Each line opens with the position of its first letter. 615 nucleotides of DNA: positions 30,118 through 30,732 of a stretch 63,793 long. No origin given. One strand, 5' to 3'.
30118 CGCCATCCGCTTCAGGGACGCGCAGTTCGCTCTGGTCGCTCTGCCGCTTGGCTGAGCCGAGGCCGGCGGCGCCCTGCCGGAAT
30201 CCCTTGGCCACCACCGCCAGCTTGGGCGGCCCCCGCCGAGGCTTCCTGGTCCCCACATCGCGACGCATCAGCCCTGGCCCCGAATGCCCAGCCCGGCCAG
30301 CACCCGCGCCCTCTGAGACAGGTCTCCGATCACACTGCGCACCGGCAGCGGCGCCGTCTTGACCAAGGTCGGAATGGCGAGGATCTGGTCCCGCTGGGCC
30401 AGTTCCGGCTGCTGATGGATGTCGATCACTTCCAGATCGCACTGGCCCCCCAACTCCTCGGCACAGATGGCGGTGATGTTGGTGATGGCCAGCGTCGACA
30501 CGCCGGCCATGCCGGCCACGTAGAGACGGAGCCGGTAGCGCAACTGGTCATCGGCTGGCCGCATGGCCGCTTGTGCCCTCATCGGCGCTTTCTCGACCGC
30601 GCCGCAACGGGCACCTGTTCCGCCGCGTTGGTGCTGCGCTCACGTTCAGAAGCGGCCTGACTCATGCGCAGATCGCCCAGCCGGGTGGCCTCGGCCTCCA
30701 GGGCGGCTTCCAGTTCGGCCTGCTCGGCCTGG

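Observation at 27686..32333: kaiC-kaiB operon without kaiA, translationally coupled to a PAS/GGDEF*/EAL protein: a timer wired to c-di-GMP?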

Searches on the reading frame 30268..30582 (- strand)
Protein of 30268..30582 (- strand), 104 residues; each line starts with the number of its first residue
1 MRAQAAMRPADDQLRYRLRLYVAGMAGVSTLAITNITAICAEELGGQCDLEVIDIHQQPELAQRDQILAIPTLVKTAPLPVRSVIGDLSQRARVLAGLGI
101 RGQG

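Call 5: search_protein_families(library=pfam, proteins=[window:30268-30582:-], max_evalue=0.01)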
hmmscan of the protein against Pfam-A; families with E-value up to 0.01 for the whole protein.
window:30268-30582:- (104 aa): 1 family
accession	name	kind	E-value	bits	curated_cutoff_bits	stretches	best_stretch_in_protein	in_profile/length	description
PF07689.18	KaiB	-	1.2e-23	83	27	1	19-99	1-81/82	KaiB domain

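Call 40: search_solved_structures(query=window:30271-30582:-, max_evalue=0.001, show_alignments=3)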
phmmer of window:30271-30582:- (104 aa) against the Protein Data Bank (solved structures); distinct sequences matched with E-value up to 0.001: 11.
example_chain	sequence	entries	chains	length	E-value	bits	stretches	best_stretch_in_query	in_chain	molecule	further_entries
8fwj_M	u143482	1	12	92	6.2e-22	81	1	16-98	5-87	Circadian clock protein KaiB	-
4kso_C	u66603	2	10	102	6.9e-19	71.2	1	15-100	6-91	Circadian clock protein KaiB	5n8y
5jwq_B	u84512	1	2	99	1.4e-18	70.2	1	18-100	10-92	Circadian clock protein KaiB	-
2qke_A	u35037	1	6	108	2.1e-18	69.7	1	15-100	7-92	Circadian clock protein kaiB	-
1r5p_A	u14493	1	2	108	2.5e-18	69.4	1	15-100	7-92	circadian oscillation regulator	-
1wwj_A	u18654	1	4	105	4.6e-18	68.6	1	15-100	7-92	Circadian clock protein kaiB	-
4kun_A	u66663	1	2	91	6.5e-18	68.1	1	14-98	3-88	Hypothetical protein Lpp1115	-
1vgl_A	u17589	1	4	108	1.5e-17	67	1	15-100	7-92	Circadian clock protein kaiB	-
5jwo_B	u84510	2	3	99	5.9e-17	65.1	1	18-100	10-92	Circadian clock protein KaiB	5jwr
5jyt_A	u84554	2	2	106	7.2e-17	64.8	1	18-100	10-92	Circadian clock protein KaiB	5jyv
8ubh_A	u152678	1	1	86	9.6e-14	54.8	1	16-94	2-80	Circadian oscillation regulator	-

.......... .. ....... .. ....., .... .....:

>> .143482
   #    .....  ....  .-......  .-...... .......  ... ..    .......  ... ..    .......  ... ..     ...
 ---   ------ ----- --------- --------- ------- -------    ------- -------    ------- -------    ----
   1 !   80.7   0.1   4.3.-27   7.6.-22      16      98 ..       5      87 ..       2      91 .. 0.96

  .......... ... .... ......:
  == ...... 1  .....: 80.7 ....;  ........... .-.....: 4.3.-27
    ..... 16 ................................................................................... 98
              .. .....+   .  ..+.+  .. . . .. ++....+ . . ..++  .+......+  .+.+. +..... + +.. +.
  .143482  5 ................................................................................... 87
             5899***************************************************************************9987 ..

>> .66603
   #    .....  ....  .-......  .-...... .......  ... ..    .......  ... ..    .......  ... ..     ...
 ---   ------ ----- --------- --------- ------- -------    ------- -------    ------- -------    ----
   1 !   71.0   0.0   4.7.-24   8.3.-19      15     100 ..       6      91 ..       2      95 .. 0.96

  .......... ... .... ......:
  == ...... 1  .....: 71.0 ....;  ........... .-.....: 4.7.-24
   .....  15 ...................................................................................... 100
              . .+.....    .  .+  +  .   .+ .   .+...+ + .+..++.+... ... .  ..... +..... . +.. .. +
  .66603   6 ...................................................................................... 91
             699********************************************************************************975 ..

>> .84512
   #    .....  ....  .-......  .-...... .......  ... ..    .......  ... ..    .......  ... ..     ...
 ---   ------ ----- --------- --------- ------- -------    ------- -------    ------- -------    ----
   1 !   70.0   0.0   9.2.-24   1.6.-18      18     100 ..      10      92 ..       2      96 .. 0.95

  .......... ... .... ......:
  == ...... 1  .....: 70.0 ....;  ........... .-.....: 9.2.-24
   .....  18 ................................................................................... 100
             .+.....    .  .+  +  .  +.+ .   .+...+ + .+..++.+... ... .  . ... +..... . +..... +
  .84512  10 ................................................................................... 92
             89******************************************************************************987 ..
